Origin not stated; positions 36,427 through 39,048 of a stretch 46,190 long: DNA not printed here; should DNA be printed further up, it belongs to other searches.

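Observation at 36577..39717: Rad50/SbcC-like ATPase with a transmembrane hairpin at the coiled-coil apex, paired with a duplicated CxxC...CxxH protein and no nuclease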

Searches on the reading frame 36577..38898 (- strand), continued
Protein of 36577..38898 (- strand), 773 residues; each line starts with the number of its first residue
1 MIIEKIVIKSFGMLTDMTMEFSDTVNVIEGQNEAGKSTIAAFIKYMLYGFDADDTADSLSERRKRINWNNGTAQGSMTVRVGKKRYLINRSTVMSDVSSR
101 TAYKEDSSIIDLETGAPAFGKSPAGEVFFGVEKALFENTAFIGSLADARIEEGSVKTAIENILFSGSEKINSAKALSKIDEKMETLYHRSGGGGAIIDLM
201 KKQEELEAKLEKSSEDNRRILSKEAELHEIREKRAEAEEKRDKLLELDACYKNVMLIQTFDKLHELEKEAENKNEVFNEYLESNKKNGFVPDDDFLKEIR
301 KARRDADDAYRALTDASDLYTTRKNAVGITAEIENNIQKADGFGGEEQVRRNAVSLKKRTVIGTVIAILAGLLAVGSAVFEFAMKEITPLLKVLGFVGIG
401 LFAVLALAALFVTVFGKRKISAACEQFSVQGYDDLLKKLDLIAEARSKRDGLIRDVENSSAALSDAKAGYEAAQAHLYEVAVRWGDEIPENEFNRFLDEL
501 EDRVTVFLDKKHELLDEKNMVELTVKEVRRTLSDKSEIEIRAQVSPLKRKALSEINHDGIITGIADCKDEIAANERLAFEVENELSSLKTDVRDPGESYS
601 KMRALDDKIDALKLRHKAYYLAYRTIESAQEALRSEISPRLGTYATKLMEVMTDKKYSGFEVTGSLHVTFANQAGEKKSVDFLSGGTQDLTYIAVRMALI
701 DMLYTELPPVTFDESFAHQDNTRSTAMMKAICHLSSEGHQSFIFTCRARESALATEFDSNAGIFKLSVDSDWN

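Call 47: find_encoding_contigs(protein=P0243, flank=8000, max_places=2)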
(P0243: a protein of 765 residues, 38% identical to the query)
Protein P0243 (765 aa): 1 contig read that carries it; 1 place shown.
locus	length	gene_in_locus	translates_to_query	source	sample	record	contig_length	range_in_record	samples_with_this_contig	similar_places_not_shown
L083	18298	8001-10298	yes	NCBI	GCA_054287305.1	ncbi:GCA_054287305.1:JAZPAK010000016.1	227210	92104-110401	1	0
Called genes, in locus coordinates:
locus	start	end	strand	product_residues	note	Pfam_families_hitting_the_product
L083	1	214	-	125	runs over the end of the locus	PF01022:HTH_5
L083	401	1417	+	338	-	PF01381:HTH_3, PF12844:HTH_19 (faint), PF13560:HTH_31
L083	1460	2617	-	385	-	PF00465:Fe-ADH, PF13685:Fe-ADH_2, PF25137:ADH_Fe_C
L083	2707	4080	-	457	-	PF19677:DUF6179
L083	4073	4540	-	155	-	PF19848:DUF6323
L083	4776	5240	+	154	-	PF02127:Peptidase_M18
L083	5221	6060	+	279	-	PF02127:Peptidase_M18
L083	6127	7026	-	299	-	PF02311:AraC_binding, PF00165:HTH_AraC (weak), PF12833:HTH_18, PF00165:HTH_AraC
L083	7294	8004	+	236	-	PF19538:DUF6062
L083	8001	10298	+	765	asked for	PF02463:SMC_N (faint), PF13175:AAA_15 (weak), PF13476:AAA_23, PF13514:AAA_27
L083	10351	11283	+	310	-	PF00294:PfkB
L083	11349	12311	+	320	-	PF12146:Hydrolase_4, PF00561:Abhydrolase_1, PF12697:Abhydrolase_6 (weak)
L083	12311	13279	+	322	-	PF01745:IPT, PF01715:IPPT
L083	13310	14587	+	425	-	PF10509:GalKase_gal_bdg, PF00288:GHMP_kinases_N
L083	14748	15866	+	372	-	PF00154:RecA_N, PF06745:ATPase (weak), PF08423:Rad51, PF13479:AAA_24 (weak), PF21096:RecA_C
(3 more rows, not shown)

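Call 48: find_encoding_contigs(protein=P0270, flank=8000, max_places=2)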
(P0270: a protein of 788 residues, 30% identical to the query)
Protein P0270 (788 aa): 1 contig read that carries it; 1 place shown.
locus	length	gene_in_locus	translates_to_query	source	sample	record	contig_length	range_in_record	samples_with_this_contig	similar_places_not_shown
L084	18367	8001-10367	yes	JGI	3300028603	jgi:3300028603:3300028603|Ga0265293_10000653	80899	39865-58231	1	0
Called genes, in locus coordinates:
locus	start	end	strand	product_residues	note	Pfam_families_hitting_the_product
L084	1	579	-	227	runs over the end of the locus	-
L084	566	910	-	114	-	PF03551:PadR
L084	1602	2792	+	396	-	PF01996:F420_ligase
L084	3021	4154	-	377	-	PF03977:OAD_beta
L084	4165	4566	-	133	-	PF25919:BSH_CusB (faint), PF25984:BSH_YknX (faint), PF25973:BSH_CzcB (faint), PF00364:Biotin_lipoyl, PF25917:BSH_RND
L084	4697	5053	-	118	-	PF04277:OAD_gamma (faint)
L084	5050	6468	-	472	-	PF00682:HMGL-like, PF02436:PYC_OADA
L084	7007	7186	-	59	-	-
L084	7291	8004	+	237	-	PF19538:DUF6062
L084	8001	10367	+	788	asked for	PF02463:SMC_N (faint), PF13476:AAA_23, PF13514:AAA_27 (weak)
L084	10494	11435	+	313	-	PF00294:PfkB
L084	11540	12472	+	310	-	PF12146:Hydrolase_4, PF00561:Abhydrolase_1, PF12697:Abhydrolase_6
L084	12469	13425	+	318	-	PF01745:IPT (weak), PF01715:IPPT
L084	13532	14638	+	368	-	PF00154:RecA_N, PF08423:Rad51, PF06745:ATPase, PF27531:MT3502_N (weak), PF13479:AAA_24 (weak), PF21096:RecA_C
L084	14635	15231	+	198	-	PF21982:RecX_HTH1 (faint)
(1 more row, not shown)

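Call 49: find_encoding_contigs(protein=P0474, flank=8000, max_places=2)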
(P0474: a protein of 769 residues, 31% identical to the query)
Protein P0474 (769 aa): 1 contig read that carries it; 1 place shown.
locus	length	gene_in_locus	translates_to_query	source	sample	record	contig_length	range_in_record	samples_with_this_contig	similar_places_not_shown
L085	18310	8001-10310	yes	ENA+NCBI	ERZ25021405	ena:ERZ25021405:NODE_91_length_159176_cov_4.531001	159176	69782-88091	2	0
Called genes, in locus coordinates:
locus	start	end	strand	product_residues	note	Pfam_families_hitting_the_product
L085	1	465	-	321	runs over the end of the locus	PF01695:IstB_IS21, PF00308:Bac_DnaA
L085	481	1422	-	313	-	PF07261:DnaB_2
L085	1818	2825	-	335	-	PF00814:TsaD, PF02543:Carbam_trans_N (faint), PF22521:HypF_C_2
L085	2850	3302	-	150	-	PF00583:Acetyltransf_1, PF13673:Acetyltransf_10, PF13508:Acetyltransf_7, PF08445:FR47, PF13527:Acetyltransf_9 (weak)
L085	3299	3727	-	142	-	PF01451:LMWPc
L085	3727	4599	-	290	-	PF10609:ParA, PF01656:CbiA (weak)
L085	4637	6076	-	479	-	PF02614:UxaC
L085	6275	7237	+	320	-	PF01081:Aldolase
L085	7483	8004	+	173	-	PF09419:PGP_phosphatase, PF13419:HAD_2, PF00702:Hydrolase, PF13242:Hydrolase_like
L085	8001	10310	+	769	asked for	PF02463:SMC_N (faint), PF13175:AAA_15, PF13476:AAA_23, PF13514:AAA_27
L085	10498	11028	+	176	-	PF02482:Ribosomal_S30AE, PF16321:Ribosom_S30AE_C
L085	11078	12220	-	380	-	PF01381:HTH_3, PF13443:HTH_26 (weak), PF13560:HTH_31 (faint)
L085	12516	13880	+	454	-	PF01135:PCMT (faint), PF05958:tRNA_U5-meth_tr, PF05175:MTS, PF03602:Cons_hypoth95, PF13649:Methyltransf_25 (weak), PF13847:Methyltransf_31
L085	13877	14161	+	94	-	-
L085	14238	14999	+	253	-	PF03629:SASA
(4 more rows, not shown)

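Call 50: find_encoding_contigs(protein=P0426, flank=8000, max_places=2)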
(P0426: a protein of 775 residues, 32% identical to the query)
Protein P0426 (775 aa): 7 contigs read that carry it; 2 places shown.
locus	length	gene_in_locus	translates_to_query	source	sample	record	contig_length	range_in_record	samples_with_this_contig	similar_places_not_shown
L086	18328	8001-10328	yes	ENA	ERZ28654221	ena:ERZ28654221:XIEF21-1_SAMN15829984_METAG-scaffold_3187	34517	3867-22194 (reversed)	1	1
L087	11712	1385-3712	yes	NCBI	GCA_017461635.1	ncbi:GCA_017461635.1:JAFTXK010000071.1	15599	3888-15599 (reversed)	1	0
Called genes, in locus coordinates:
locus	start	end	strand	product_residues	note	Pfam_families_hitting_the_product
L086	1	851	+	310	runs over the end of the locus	PF04616:Glyco_hydro_43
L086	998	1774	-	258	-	PF03099:BPL_LplA_LipB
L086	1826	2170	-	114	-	PF01187:MIF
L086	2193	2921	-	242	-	PF08238:Sel1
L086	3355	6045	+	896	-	PF00690:Cation_ATPase_N, PF00122:E1-E2_ATPase, PF00702:Hydrolase, PF13246:Cation_ATPase (weak), PF08282:Hydrolase_3 (faint), PF00689:Cation_ATPase_C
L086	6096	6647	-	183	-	PF12671:Amidase_6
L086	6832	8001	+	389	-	PF00149:Metallophos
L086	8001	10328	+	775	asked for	PF13175:AAA_15 (faint), PF13476:AAA_23, PF13514:AAA_27, PF02463:SMC_N (weak)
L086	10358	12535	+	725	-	PF17191:RecG_wedge, PF01336:tRNA_anti-codon (weak), PF00270:DEAD, PF04851:ResIII, PF07517:SecA_DEAD (faint), PF00271:Helicase_C, PF19833:RecG_dom3_C (weak)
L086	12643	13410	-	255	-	PF20434:BD-FAE, PF07859:Abhydrolase_3, PF00326:Peptidase_S9 (weak)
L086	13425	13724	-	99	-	-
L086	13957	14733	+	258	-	PF01261:AP_endonuc_2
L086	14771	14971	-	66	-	PF13443:HTH_26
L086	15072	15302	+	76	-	-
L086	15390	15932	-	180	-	-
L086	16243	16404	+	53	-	PF00471:Ribosomal_L33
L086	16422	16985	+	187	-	-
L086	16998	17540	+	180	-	PF02357:NusG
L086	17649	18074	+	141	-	PF03946:Ribosomal_L11_N, PF00298:Ribosomal_L11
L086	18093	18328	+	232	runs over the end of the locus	PF00687:Ribosomal_L1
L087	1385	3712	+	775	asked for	PF13175:AAA_15 (faint), PF13476:AAA_23, PF13514:AAA_27, PF02463:SMC_N (weak)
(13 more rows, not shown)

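Call 51: find_encoding_contigs(protein=P0334, flank=8000, max_places=2)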
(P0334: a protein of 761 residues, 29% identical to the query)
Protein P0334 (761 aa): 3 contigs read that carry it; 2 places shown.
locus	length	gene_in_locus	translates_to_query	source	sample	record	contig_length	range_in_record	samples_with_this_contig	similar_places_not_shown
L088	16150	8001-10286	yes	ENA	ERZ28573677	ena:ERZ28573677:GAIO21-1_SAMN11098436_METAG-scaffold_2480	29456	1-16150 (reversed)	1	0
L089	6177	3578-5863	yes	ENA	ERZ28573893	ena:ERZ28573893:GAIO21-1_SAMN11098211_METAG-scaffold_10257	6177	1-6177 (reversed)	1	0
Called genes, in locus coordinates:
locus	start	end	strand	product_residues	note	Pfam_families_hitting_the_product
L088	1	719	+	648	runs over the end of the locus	PF00664:ABC_membrane, PF00005:ABC_tran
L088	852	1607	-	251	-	PF01553:Acyltransferase (weak)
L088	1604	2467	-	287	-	PF01553:Acyltransferase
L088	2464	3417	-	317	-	PF01501:Glyco_transf_8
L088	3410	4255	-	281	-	PF01501:Glyco_transf_8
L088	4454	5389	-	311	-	-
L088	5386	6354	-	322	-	PF01368:DHH, PF02272:DHHA1 (weak)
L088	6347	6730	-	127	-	PF02033:RBFA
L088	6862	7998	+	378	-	PF00149:Metallophos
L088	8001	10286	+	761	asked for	PF02463:SMC_N (faint), PF13175:AAA_15, PF13476:AAA_23 (weak), PF13514:AAA_27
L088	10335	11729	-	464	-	PF00395:SLH, PF03575:Peptidase_S51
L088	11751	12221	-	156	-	PF00160:Pro_isomerase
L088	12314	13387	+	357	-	PF01594:AI-2E_transport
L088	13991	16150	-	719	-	?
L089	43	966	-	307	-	PF01509:TruB_N, PF16198:TruB_C_2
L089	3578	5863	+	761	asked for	PF02463:SMC_N (faint), PF13175:AAA_15, PF13476:AAA_23 (weak), PF13514:AAA_27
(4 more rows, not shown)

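Call 52: find_encoding_contigs(protein=P0319, flank=8000, max_places=2)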
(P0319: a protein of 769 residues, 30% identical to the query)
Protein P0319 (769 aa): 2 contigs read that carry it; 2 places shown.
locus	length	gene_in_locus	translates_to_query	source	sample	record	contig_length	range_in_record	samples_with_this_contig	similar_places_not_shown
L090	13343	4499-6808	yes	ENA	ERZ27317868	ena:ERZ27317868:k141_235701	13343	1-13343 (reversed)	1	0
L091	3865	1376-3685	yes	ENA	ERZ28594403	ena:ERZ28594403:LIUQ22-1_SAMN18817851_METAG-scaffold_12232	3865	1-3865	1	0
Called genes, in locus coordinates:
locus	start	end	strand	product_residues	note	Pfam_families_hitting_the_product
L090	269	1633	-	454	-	PF00331:Glyco_hydro_10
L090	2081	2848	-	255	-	PF00135:COesterase (faint), PF20434:BD-FAE, PF07859:Abhydrolase_3, PF00326:Peptidase_S9 (weak)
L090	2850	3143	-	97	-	-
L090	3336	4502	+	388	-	PF00149:Metallophos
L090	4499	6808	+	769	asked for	PF02463:SMC_N (faint), PF13175:AAA_15 (weak), PF13476:AAA_23, PF13514:AAA_27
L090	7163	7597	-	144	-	PF05025:RbsD_FucU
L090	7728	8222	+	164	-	PF00293:NUDIX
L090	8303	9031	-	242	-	-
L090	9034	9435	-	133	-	PF13171:DUF4004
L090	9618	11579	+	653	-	PF02156:Glyco_hydro_26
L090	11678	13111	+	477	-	PF02156:Glyco_hydro_26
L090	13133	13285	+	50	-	-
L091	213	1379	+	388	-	PF00149:Metallophos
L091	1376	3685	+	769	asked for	PF02463:SMC_N (faint), PF13175:AAA_15 (weak), PF13476:AAA_23, PF13514:AAA_27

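Call 53: find_encoding_contigs(protein=P0395, flank=8000, max_places=2)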
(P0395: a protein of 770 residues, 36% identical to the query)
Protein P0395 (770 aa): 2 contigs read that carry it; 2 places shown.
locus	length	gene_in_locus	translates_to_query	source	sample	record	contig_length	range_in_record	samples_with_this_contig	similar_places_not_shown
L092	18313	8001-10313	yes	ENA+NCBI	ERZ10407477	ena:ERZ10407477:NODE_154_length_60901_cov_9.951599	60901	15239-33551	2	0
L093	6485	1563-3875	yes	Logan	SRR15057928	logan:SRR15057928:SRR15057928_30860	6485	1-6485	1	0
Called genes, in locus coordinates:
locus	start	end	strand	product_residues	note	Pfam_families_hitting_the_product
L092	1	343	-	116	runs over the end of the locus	-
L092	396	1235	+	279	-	PF01869:BcrAD_BadFG, PF03630:Fumble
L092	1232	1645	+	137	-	PF00571:CBS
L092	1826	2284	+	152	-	PF02576:RimP_N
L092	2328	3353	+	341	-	PF08529:NusA_N, PF13184:KH_NusA_1st, PF26594:KH_NusA_2nd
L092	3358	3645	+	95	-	PF04296:YlxR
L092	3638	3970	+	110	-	PF01248:Ribosomal_L7Ae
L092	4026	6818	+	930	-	-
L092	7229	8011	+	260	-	PF19538:DUF6062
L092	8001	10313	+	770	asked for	PF02463:SMC_N (faint), PF13175:AAA_15 (weak), PF13476:AAA_23 (weak), PF13514:AAA_27 (weak)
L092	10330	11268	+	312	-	PF00294:PfkB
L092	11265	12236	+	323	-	PF01745:IPT (weak), PF01715:IPPT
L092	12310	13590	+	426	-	PF10509:GalKase_gal_bdg, PF00288:GHMP_kinases_N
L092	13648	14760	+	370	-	PF00154:RecA_N, PF08423:Rad51, PF06745:ATPase (weak), PF13481:AAA_25 (faint), PF21096:RecA_C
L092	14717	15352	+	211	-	-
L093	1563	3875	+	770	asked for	PF02463:SMC_N (faint), PF13175:AAA_15 (weak), PF13476:AAA_23 (weak), PF13514:AAA_27 (weak)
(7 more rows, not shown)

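Call 55: find_related_loci(query=A3, collection=metagenome_contigs, flank=5000)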
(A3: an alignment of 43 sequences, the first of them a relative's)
Query A3 (775 aa) in metagenome_contigs; peptide patterns used: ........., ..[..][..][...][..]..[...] (x = any residue, [..] = any of these).
600 stretches matched a pattern (row limit reached: there are more); 290 encode a relative of the query (tblastn E <= 1e-3); the best 80 are kept; 80 distinct loci.
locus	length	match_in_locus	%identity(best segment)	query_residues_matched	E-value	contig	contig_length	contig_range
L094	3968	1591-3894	30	1-768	2e-87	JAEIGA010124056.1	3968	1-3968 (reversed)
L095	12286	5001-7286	30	1-766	3e-85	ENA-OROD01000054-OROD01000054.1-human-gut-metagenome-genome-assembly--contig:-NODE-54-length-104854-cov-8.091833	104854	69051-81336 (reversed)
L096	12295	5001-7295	30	1-768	1e-81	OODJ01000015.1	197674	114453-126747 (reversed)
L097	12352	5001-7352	29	1-768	8e-78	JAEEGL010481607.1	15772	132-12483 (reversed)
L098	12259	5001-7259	29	3-768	2e-68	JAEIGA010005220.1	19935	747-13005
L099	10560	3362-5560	28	1-752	7e-63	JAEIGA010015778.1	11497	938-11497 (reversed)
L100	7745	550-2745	29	1-754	3e-61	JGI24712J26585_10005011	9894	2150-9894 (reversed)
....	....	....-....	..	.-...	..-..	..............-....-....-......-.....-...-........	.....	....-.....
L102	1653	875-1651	43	1-263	7e-58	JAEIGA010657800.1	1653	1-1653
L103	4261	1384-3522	25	1-747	8e-52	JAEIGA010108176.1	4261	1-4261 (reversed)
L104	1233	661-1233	51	1-191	3e-54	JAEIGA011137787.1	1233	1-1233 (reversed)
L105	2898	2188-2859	39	1-227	1e-37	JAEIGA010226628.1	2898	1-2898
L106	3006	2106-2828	33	528-768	2e-34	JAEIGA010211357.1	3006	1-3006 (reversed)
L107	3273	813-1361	42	1-182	2e-34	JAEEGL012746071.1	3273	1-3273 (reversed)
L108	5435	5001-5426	47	1-145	2e-33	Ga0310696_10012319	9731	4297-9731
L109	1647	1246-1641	51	1-131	7e-33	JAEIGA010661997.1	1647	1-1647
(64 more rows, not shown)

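Call 63: search_protein_families(library=ncbifam, proteins=[L086:6832-8001:+, L088:6862-7998:+], max_evalue=0.00001)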
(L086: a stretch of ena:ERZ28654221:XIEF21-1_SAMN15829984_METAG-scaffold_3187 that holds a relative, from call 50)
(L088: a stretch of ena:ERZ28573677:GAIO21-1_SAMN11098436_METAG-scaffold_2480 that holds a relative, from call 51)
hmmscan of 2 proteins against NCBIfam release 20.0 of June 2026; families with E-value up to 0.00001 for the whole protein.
L086:6832-8001:+ (389 aa): 1 family
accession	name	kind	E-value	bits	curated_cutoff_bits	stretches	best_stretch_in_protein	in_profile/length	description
TIGR00619.1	sbcd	subfamily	2.7e-09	37.2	77.65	1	3-113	2-110/252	exonuclease subunit SbcD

L088:6862-7998:+ (378 aa): 6 families
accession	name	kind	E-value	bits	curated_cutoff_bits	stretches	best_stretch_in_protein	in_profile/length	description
TIGR00619.1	sbcd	subfamily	7.7e-15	55.4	77.65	1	3-111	2-107/252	exonuclease subunit SbcD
NF008206.2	PRK10966.1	equivalog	2.3e-10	40.1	450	1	3-93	2-88/380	exonuclease subunit SbcD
NF041029.1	Mre11_Pyroc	equivalog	3.1e-10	39.5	600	0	3-90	2-86/438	DNA double-strand break repair protein Mre11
NF041753.2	sbcd_Staph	equivalog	5.4e-09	35.4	480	0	2-91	1-87/375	exonuclease subunit SbcD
NF041031.1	Mre11_Sulfo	equivalog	7.5e-09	35.3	500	1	4-193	2-192/374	DNA double-strand break repair protein Mre11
NF041754.1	sbcd_Bac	equivalog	2.9e-08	33.3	750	0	182-224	213-254/390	exonuclease subunit SbcD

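Call 71: search_protein_families(library=phrogs, proteins=[window:36577-38898:-], max_evalue=0.01)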
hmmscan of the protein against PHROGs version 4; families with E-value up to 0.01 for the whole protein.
window:36577-38898:- (773 aa): 10 families
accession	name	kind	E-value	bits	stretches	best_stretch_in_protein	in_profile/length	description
phrog_8323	-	unknown function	4.7e-08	33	1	1-82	49-125/623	-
phrog_3940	-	unknown function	4.5e-06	26.7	1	3-54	5-55/537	-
phrog_1499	-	unknown function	2.1e-05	25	1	1-335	3-317/427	-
phrog_7507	-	unknown function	4.1e-05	24.1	1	1-48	2-49/483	-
phrog_1637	-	unknown function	7.5e-05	22.3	1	17-48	21-52/661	-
phrog_10445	-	unknown function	7.7e-05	23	1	1-57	3-57/296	-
phrog_77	-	DNA, RNA and nucleotide metabolism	0.00011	21.8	1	1-91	296-384/967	SbcC-like subunit of palindrome specific endonuclease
phrog_9802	-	unknown function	0.00031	20.9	1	1-47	3-49/438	-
phrog_28217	-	DNA, RNA and nucleotide metabolism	0.0011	18.5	1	1-51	1-51/806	DNA repair exonuclease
phrog_4747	-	unknown function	0.0024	18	1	1-57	1-61/610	-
